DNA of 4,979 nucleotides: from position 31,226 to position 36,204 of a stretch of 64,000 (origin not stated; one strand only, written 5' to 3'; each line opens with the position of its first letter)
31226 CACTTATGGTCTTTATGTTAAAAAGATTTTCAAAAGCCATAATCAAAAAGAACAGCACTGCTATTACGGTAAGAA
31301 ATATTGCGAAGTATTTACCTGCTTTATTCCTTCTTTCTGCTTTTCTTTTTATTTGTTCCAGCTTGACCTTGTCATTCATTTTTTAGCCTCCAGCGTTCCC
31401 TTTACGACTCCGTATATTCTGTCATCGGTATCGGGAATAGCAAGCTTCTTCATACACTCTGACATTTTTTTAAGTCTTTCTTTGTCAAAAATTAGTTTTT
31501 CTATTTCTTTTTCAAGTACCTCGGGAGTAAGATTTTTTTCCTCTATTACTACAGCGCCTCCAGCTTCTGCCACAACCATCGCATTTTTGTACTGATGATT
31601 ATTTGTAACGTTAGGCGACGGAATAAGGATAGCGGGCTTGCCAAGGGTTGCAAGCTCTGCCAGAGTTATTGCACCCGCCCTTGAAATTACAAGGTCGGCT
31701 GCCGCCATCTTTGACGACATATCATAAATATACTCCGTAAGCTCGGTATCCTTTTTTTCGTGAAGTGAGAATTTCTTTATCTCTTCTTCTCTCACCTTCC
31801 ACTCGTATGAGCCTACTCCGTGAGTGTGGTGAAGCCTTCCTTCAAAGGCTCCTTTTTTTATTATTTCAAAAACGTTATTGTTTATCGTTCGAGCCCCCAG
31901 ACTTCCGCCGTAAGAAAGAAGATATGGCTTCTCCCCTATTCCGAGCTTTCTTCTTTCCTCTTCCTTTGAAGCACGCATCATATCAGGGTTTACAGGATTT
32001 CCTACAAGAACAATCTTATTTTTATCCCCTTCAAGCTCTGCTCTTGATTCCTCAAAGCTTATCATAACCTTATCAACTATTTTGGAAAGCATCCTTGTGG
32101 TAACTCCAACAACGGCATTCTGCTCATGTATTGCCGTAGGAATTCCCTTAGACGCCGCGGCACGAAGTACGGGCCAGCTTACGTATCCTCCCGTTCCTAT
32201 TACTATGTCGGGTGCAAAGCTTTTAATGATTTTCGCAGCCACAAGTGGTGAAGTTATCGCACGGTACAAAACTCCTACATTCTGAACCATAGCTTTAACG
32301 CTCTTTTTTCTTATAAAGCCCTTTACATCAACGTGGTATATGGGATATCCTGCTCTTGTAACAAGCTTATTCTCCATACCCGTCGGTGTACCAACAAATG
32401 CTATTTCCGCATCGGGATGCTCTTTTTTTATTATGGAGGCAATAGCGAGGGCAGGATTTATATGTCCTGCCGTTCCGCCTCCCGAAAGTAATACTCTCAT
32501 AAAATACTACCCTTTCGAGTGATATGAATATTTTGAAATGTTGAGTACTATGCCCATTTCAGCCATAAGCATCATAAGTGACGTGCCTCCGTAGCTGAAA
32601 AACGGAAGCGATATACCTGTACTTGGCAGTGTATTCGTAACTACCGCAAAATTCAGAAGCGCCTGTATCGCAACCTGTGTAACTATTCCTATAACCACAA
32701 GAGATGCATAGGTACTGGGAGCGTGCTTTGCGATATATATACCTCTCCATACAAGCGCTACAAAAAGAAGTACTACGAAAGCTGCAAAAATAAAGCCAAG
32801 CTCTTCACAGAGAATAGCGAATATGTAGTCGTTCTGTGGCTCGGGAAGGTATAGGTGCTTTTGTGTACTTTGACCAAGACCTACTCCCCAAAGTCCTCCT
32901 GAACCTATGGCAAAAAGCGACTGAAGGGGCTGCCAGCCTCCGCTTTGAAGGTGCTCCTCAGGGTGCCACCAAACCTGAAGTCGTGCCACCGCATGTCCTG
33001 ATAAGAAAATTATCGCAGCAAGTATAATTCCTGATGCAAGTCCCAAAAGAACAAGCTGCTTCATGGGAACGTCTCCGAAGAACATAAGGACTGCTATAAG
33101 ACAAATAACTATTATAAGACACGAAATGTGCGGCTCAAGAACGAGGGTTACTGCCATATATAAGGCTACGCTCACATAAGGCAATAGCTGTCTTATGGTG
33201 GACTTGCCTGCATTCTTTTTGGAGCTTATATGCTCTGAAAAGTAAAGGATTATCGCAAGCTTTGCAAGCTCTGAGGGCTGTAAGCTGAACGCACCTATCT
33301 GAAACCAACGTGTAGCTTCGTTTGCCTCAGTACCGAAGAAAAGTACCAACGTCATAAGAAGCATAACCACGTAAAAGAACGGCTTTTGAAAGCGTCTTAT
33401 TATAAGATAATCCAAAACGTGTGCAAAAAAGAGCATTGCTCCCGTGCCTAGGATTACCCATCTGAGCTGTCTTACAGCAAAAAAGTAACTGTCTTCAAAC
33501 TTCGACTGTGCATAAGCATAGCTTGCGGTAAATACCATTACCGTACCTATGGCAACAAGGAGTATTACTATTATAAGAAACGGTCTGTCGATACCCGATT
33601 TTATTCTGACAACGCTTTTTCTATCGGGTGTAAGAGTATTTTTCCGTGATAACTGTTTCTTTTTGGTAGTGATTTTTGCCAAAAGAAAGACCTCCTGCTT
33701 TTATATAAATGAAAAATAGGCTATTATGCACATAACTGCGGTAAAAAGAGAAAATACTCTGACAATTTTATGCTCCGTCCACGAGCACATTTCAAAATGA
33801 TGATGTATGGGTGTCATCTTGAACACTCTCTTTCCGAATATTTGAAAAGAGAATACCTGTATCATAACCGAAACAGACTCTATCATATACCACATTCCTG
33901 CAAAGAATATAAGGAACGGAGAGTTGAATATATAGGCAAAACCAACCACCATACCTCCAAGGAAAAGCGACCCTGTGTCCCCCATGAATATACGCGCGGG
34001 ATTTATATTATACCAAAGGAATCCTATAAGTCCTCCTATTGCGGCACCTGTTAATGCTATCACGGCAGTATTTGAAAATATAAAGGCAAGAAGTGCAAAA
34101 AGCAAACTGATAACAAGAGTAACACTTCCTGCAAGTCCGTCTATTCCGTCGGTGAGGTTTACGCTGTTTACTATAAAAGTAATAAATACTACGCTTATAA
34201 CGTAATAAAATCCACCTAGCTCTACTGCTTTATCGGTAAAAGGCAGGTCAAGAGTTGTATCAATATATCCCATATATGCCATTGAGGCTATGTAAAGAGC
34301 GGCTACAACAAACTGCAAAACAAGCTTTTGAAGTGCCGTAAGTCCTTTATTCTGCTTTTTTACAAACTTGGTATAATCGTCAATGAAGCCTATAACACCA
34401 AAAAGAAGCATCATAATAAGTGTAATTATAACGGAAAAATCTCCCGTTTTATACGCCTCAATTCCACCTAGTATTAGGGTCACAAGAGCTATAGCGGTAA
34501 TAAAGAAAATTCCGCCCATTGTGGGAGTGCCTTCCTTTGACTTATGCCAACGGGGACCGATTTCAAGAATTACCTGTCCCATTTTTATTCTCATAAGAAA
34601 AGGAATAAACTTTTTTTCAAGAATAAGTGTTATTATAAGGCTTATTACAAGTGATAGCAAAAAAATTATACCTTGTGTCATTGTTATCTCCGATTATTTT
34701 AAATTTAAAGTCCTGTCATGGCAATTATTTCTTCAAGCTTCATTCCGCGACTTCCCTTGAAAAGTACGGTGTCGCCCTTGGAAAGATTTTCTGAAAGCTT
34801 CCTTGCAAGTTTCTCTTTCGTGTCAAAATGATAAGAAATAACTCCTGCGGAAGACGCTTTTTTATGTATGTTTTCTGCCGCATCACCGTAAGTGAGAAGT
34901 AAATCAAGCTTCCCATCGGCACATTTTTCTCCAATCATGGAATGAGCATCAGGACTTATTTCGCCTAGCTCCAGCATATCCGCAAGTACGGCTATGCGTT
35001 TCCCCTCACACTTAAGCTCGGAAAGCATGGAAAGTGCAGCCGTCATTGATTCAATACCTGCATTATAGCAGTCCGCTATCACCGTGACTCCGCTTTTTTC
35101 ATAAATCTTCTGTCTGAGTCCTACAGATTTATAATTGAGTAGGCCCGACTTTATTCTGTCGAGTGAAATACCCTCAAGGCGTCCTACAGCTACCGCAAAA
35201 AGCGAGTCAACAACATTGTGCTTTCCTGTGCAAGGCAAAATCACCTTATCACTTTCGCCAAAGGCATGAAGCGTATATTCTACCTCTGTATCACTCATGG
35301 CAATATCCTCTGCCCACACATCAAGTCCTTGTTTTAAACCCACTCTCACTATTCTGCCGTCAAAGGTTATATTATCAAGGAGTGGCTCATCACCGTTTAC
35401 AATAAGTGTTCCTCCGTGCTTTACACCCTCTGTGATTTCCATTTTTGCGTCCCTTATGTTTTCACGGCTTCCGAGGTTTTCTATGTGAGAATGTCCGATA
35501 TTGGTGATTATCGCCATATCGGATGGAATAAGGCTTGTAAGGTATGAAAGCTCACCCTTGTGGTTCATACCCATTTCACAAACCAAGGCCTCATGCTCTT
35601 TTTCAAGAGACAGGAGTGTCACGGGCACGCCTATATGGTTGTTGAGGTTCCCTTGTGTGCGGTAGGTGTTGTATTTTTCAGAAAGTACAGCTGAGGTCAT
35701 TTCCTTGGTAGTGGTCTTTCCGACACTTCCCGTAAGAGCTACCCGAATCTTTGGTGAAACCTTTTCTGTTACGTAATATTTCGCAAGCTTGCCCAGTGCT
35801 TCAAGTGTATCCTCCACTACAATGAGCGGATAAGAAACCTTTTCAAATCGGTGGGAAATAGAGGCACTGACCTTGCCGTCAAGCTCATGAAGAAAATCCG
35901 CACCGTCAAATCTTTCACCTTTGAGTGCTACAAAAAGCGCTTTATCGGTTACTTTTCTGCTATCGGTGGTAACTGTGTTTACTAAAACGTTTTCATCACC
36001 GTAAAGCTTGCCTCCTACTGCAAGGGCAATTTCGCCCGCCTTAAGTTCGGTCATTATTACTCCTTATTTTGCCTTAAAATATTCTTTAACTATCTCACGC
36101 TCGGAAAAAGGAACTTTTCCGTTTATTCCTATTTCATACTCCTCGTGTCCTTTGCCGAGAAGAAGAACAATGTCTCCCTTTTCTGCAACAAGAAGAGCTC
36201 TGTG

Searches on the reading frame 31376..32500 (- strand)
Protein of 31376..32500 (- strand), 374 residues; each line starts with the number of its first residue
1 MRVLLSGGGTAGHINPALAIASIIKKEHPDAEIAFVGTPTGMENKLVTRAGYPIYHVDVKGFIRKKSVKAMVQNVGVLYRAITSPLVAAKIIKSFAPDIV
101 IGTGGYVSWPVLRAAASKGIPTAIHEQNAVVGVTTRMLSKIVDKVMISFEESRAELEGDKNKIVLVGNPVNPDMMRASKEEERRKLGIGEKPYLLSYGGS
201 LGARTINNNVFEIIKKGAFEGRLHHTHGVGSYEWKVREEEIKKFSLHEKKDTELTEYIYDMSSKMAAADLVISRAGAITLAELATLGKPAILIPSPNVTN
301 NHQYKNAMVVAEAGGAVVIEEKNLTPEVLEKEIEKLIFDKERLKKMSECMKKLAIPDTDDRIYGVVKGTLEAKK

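Call 71: search_protein_families(library=pfam, proteins=[window:31376-32500:-], max_evalue=1e-8)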
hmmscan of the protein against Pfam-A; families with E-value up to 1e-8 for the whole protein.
window:31376-32500:- (374 aa): 2 families
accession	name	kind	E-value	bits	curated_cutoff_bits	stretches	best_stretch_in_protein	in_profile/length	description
PF04101.22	Glyco_tran_28_C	-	6.1e-38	130.9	22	1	197-361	5-165/166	Glycosyltransferase family 28 C-terminal domain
PF03033.26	Glyco_transf_28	-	5.3e-31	108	26.2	1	3-147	1-139/139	Glycosyltransferase family 28 N-terminal domain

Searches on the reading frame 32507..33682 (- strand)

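Call 71: search_protein_families(library=pfam, proteins=[window:32507-33682:-], max_evalue=1e-8)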
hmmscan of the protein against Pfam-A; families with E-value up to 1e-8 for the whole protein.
window:32507-33682:- (391 aa): 1 family
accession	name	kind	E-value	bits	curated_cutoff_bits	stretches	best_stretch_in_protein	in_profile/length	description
PF01098.24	FTSW_RODA_SPOVE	-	2.7e-91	306.7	26.4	1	35-387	4-355/356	Cell cycle protein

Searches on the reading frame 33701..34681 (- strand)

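Call 71: search_protein_families(library=pfam, proteins=[window:33701-34681:-], max_evalue=1e-8)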
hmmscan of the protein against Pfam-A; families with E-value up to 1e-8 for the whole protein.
window:33701-34681:- (326 aa): 1 family
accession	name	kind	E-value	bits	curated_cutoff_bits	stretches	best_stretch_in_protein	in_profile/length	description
PF00953.26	Glycos_transf_4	-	1.1e-36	126.6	27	1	85-252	2-159/160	Glycosyl transferase family 4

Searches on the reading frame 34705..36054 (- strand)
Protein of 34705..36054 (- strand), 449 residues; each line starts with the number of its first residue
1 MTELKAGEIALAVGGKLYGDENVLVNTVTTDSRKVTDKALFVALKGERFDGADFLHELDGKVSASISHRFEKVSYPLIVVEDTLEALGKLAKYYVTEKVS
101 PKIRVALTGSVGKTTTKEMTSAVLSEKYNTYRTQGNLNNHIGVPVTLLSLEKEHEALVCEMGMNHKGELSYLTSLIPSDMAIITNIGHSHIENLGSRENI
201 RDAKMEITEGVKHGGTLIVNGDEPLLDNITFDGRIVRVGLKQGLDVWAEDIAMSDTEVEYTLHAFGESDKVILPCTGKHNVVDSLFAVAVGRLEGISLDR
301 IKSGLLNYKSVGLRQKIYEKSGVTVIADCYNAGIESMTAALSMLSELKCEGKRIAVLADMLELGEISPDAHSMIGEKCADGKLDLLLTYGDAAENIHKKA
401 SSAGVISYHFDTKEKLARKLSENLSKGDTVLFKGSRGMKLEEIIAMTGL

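Call 71: search_protein_families(library=pfam, proteins=[window:34705-36054:-], max_evalue=1e-8)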
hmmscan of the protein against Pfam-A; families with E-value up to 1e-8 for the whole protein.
window:34705-36054:- (449 aa): 2 families
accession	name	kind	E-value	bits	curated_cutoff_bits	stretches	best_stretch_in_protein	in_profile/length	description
PF08245.18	Mur_ligase_M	-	3e-43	148.6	24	1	108-290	2-199/200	Mur ligase middle domain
PF02875.26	Mur_ligase_C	-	1.2e-18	68.6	28.4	1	317-436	6-127/127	Mur ligase, glutamate ligase domain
